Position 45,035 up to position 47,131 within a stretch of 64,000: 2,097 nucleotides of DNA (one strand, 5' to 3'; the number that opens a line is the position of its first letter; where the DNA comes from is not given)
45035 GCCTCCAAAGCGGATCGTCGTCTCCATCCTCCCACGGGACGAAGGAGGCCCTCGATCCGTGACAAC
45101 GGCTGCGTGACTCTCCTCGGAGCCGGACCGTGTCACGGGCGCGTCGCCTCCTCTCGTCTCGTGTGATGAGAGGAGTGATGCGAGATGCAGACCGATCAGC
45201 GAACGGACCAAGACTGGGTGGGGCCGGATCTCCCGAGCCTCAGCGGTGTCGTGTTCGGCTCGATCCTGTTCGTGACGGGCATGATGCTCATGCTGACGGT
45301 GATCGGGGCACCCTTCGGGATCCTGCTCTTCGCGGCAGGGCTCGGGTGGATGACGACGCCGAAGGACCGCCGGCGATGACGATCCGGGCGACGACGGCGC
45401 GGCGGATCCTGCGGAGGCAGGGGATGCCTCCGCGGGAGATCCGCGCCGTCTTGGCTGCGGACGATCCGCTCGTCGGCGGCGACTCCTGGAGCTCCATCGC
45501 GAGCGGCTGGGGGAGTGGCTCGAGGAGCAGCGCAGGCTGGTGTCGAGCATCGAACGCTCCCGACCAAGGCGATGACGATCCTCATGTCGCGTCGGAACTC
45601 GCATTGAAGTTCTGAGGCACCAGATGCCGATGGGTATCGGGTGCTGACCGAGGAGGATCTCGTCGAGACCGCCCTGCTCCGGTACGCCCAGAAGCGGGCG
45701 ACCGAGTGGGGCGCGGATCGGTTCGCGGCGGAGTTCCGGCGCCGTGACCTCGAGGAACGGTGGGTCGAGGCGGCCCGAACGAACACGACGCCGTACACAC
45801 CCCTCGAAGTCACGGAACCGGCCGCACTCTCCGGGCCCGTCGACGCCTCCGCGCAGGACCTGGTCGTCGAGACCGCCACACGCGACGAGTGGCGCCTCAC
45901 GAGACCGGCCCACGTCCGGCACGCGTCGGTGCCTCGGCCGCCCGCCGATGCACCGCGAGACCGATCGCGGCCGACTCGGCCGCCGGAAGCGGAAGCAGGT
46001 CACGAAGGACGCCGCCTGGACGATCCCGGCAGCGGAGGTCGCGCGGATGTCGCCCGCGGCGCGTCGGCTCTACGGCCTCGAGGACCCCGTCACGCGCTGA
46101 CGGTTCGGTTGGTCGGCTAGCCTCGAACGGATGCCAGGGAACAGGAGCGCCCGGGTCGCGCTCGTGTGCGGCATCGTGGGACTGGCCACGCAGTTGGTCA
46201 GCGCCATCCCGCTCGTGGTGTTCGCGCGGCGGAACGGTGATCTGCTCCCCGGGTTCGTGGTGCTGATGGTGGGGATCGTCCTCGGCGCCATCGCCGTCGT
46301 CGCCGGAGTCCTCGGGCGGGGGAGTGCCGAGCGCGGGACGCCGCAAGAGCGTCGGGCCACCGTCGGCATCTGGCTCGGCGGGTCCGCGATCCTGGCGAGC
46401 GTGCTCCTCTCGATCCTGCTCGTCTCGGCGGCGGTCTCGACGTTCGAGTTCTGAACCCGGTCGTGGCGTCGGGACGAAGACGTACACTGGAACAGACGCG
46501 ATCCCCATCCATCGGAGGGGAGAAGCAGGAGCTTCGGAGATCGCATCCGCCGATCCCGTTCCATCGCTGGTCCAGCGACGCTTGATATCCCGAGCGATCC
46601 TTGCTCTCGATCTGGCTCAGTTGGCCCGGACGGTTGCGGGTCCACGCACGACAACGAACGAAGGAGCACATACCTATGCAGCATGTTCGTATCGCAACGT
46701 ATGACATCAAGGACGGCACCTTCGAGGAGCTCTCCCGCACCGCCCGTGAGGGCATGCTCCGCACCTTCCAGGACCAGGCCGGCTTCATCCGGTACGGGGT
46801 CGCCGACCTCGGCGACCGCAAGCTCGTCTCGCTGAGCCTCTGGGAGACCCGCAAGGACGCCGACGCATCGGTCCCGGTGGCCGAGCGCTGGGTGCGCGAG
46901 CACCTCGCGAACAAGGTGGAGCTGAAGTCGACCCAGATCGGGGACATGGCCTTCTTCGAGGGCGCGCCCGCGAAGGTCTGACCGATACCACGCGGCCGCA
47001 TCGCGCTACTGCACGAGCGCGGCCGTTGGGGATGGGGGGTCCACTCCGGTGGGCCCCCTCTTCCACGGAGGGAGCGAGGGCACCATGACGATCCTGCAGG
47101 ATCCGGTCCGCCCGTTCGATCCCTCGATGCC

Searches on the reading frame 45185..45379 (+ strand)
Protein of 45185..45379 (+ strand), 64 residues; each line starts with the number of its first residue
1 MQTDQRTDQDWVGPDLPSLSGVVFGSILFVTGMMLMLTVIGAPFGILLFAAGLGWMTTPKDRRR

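Call 4: search_protein_families(library=pfam, proteins=[window:45185-45379:+], max_evalue=0.1)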
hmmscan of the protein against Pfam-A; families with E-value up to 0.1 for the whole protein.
window:45185-45379:+ (64 aa): 3 families
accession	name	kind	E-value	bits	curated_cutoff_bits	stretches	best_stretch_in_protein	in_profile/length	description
PF03733.18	YccF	-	0.0092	17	27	1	20-51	10-41/51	Inner membrane component domain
PF17319.7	DUF5362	-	0.044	14.1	25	1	23-53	10-40/94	Family of unknown function (DUF5362)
PF02038.21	ATP1G1_PLM_MAT8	-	0.086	12.7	26.9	0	20-38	16-34/48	ATP1G1/PLM/MAT8 family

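Call 5: search_protein_families(library=ncbifam, proteins=[window:45185-45379:+], max_evalue=0.1)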
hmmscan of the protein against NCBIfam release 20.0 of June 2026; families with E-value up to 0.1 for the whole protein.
window:45185-45379:+ (64 aa): 2 families
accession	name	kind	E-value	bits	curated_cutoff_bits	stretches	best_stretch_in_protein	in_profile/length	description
NF009437.0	PRK12796.1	equivalog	0.046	13.4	263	1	22-58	172-209/223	EscR/YscR/HrcR family type III secretion system export apparatus protein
NF051442.1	NheB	equivalog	0.074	12.1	500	1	22-56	243-277/398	non-hemolytic enterotoxin subunit B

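Call 21: find_homologous_proteins(query=window:45185-45379:+, max_evalue=0.01)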
Query window:45185-45379:+ (64 aa): 231 proteins with E <= 0.01 among 231 candidates; the best 120 are listed.
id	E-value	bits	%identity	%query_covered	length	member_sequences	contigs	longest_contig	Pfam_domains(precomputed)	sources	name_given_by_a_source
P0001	2.5e-34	133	97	100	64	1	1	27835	-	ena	-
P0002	4.4e-33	129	94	100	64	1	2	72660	-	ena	-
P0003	3.1e-32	127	92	100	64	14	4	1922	-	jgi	jgi:hypothetical protein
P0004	4.6e-32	126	94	98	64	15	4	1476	-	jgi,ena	jgi:hypothetical protein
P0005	5.8e-32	126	92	100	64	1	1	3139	-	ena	-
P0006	1.2e-31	125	91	100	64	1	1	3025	-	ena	-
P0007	1.5e-31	124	91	100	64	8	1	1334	-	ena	-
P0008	1.9e-31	124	91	100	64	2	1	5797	-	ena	-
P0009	2.0e-31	124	91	100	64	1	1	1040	-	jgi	jgi:hypothetical protein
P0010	2.3e-31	124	91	100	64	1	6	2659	-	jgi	jgi:hypothetical protein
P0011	6.6e-31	122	89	100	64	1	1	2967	-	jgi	jgi:hypothetical protein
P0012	1.2e-30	122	93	94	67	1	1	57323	-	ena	-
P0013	1.3e-30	122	89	100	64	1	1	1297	-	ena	-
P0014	1.4e-30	121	89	100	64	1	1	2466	-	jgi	jgi:hypothetical protein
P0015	1.5e-30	121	88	100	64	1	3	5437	-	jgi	jgi:hypothetical protein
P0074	1.8e-27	112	83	100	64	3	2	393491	-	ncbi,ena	-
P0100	8.0e-27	110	81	100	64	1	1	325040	-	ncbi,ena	-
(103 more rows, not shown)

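Call 23: find_encoding_contigs(protein=P0074, flank=4000, max_places=3)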
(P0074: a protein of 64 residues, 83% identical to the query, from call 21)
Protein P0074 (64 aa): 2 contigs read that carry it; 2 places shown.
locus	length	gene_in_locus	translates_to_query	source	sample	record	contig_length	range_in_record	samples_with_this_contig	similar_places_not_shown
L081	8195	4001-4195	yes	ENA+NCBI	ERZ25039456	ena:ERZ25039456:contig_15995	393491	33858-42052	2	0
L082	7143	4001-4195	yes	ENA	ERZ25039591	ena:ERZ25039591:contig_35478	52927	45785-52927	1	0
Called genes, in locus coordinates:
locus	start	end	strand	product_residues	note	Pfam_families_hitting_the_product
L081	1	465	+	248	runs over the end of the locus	PF02463:SMC_N (faint), PF00005:ABC_tran, PF13401:AAA_22 (weak), PF13304:AAA_21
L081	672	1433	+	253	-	PF00497:SBP_bac_3, PF10613:Lig_chan-Glu_bd (faint)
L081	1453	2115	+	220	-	PF00528:BPD_transp_1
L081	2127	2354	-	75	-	-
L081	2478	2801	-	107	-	-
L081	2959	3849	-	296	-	PF04542:Sigma70_r2, PF04545:Sigma70_r4 (weak), PF08281:Sigma70_r4_2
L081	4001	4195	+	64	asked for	-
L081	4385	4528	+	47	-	-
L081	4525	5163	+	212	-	-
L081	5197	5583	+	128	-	-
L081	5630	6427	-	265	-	PF02146:SIR2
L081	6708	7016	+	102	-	PF03992:ABM (weak)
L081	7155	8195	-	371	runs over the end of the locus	PF02518:HATPase_c, PF04972:BON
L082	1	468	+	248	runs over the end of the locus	PF02463:SMC_N (faint), PF00005:ABC_tran, PF13401:AAA_22 (weak), PF13304:AAA_21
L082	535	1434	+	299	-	PF00497:SBP_bac_3, PF10613:Lig_chan-Glu_bd (faint)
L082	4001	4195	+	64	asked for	-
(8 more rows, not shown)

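Call 24: find_encoding_contigs(protein=P0100, flank=4000, max_places=3)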
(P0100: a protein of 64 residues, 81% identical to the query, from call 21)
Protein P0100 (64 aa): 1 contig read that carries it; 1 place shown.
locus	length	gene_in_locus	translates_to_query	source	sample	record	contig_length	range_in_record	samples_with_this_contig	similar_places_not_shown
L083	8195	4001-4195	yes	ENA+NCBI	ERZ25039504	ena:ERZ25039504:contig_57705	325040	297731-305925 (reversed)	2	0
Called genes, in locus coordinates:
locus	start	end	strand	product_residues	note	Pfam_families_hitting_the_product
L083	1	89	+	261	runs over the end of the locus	PF10613:Lig_chan-Glu_bd (faint), PF00497:SBP_bac_3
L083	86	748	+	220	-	PF00528:BPD_transp_1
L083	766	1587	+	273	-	PF00528:BPD_transp_1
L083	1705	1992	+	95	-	-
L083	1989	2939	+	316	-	-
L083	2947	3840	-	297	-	PF04542:Sigma70_r2, PF04545:Sigma70_r4 (weak), PF08281:Sigma70_r4_2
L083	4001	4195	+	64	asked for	-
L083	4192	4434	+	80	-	-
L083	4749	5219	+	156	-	-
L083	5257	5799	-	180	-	PF04972:BON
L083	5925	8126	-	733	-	PF00989:PAS, PF08448:PAS_4 (weak), PF13188:PAS_8 (weak), PF13426:PAS_9, PF00512:HisKA, PF02518:HATPase_c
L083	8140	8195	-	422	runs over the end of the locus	PF00082:Peptidase_S8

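Call 43: find_homologous_proteins(query=A2, max_evalue=0.01)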
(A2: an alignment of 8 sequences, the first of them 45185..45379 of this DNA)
Query A2 (8 sequences) (64 aa, profile of the alignment): 569 proteins with E <= 0.01 among 4313 candidates; the best 120 are listed.
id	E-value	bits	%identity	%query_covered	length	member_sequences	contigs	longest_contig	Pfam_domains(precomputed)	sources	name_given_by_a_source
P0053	2.1e-30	122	84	100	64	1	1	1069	-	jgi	jgi:hypothetical protein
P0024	3.7e-30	121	89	100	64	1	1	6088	-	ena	-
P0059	3.9e-30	121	83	100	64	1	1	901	-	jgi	jgi:hypothetical protein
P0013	4.1e-30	121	89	100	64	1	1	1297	-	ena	-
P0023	5.0e-30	121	88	100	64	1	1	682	-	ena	-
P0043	9.7e-30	120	86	100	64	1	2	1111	-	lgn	-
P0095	1.0e-29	120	83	100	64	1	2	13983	-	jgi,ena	jgi:hypothetical protein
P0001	1.0e-29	120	97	100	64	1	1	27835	-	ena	-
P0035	1.2e-29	119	86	100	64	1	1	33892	-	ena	-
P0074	1.3e-29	119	83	100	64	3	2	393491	-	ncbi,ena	-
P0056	1.6e-29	119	84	100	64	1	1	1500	-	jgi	jgi:hypothetical protein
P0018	1.7e-29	119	89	100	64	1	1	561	-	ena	-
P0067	1.7e-29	119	84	100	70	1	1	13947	-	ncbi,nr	ncbi:MAG TPA: hypothetical protein VFI35_07100 [Actinomycetota bacterium]|nr:hypothetical protein [A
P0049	1.8e-29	119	84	100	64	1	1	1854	-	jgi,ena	jgi:hypothetical protein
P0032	2.0e-29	119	84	100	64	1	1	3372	-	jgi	jgi:hypothetical protein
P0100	2.4e-29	118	81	100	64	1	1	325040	-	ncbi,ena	-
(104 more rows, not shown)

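Call 54: search_protein_representatives(alignment_id=A4)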
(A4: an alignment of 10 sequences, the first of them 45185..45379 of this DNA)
Query: 10 sequences, 64 profile positions. Proteins with E-value up to 0.001 (for the whole library): 31; up to 1e-10: 13; up to 1e-30: 1. The best 31 are listed.
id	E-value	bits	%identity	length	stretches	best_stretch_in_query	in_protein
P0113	2.7e-35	136.1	-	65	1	1-64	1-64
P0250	2.7e-25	104.1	-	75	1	8-64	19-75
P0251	4.3e-24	100.2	-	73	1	1-62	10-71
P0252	7.7e-19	83.4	-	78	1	8-61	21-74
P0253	2.1e-18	81.9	-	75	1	20-63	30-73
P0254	6.1e-17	77.3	-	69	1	6-63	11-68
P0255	2.1e-14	69.1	-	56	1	14-64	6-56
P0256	1.8e-12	63.0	-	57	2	39-64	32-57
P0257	2.0e-11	59.6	-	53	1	15-60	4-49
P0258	2.5e-11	59.3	-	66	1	9-42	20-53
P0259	2.9e-11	59.1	-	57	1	12-62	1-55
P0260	7.9e-11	57.7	-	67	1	13-61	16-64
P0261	8.7e-11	57.6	-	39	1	27-63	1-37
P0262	2.5e-09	52.9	-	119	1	6-44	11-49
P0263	7.9e-09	51.3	-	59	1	1-30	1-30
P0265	2.3e-08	49.8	-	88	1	15-58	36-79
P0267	3.4e-08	49.3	-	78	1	17-60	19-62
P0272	4.7e-06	42.4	-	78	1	15-63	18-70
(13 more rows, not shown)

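Call 56: find_encoding_contigs(protein=P0252, flank=3000, max_places=3)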
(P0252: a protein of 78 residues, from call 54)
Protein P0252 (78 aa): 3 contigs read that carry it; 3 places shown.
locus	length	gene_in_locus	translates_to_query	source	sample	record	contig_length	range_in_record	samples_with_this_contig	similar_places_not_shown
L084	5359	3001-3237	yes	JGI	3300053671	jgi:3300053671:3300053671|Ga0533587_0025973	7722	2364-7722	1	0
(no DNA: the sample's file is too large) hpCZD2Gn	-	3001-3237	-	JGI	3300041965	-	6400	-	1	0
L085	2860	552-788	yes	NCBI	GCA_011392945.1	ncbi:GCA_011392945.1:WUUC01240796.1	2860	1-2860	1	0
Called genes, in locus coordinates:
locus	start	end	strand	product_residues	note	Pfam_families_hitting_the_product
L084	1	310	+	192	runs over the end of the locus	-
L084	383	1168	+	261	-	PF03734:YkuD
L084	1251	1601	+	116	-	-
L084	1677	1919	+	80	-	PF10944:DUF2630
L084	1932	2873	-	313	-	PF04542:Sigma70_r2, PF08281:Sigma70_r4_2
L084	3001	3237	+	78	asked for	-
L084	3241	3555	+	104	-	-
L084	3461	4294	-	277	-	PF00144:Beta-lactamase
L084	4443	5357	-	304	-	?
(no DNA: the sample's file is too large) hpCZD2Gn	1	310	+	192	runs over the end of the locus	-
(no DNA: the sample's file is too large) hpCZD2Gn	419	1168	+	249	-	PF03734:YkuD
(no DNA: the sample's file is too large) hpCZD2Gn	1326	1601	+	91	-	-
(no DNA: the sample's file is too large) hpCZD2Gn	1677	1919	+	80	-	PF10944:DUF2630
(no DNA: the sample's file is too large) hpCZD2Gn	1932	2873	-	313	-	PF04542:Sigma70_r2, PF08281:Sigma70_r4_2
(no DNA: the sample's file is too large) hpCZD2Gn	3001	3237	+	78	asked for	-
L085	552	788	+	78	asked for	-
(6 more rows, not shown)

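Call 57: find_encoding_contigs(protein=P0260, flank=2500, max_places=2)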
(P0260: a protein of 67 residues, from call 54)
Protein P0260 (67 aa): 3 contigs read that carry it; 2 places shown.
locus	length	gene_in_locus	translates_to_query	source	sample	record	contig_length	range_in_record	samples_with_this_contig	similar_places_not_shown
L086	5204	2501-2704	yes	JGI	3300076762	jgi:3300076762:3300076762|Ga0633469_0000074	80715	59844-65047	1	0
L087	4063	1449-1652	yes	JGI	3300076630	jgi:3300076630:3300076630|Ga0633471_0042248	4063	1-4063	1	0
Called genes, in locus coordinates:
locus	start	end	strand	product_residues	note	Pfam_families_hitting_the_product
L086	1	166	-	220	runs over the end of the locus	PF09922:LiaF-like_C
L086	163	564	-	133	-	PF04024:PspC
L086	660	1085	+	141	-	PF07332:Phage_holin_3_6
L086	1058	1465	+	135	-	-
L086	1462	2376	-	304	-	PF04542:Sigma70_r2, PF08281:Sigma70_r4_2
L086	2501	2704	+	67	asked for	-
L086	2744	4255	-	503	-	PF01293:PEPCK_ATP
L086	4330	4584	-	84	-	PF07311:Dodecin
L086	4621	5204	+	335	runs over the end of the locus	PF00586:AIRS, PF02769:AIRS_C (weak)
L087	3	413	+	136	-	?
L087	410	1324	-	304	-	PF04542:Sigma70_r2, PF08281:Sigma70_r4_2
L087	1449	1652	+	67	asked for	-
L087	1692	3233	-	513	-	PF01293:PEPCK_ATP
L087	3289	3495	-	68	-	PF07311:Dodecin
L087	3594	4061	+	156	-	?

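Call 58: find_encoding_contigs(protein=P0265, flank=2500, max_places=2)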
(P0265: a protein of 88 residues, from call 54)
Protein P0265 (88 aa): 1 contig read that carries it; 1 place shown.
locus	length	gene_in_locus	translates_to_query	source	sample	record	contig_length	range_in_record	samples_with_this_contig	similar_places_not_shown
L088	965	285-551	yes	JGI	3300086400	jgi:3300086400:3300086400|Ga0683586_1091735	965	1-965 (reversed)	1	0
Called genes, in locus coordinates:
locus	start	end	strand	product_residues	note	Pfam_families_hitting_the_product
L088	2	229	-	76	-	?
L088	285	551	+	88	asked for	-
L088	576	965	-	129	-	?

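Call 59: find_encoding_contigs(protein=P0267, flank=2500, max_places=2)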
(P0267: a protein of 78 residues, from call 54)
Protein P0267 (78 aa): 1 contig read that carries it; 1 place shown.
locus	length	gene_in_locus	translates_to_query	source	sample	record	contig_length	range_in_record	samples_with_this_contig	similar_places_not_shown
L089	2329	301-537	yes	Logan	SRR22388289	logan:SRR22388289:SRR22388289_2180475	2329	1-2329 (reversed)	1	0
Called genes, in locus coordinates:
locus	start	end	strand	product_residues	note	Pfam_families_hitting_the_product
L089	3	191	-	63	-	?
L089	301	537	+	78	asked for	-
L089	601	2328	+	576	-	?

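Call 60: find_encoding_contigs(protein=P0272, flank=2500, max_places=2)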
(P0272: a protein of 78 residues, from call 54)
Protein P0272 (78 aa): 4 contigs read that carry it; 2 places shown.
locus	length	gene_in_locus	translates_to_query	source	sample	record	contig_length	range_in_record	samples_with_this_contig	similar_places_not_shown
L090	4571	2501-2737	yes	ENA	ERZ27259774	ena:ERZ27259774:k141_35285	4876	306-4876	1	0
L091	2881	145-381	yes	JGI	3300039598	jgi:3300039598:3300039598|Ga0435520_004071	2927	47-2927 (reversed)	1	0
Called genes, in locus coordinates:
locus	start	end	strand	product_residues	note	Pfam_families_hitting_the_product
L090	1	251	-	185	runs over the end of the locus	?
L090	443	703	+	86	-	-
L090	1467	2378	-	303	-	PF04542:Sigma70_r2, PF08281:Sigma70_r4_2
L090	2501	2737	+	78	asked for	-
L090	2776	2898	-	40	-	-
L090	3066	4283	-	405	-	-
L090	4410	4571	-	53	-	?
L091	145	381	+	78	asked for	-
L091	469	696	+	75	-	-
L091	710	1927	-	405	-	-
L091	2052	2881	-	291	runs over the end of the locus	?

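Call 80: search_protein_families(library=pfam, proteins=[L083:4749-5219:+], max_evalue=0.01)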
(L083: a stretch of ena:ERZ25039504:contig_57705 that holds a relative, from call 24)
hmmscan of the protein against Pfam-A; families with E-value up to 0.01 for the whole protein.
L083:4749-5219:+ (156 aa): 0 families

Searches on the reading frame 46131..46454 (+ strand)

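Call 80: search_protein_families(library=pfam, proteins=[window:46131-46454:+], max_evalue=0.01)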
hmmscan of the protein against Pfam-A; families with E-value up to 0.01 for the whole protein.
window:46131-46454:+ (107 aa): 2 families
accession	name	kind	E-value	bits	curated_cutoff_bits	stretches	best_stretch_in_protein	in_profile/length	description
PF13828.11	DUF4190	-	9.7e-05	22.5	35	1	43-93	11-62/62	Domain of unknown function (DUF4190)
PF25592.1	DUF7937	-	0.00056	19.3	31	1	4-106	136-233/402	Domain of unknown function (DUF7937)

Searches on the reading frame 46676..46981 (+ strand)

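Call 80: search_protein_families(library=pfam, proteins=[window:46676-46981:+], max_evalue=0.01)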
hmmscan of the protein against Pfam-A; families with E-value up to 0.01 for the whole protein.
window:46676-46981:+ (101 aa): 1 family
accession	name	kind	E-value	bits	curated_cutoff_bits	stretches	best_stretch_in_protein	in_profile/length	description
PF03992.22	ABM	-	8.7e-05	23.1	23.1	1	4-64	3-65/78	Antibiotic biosynthesis monooxygenase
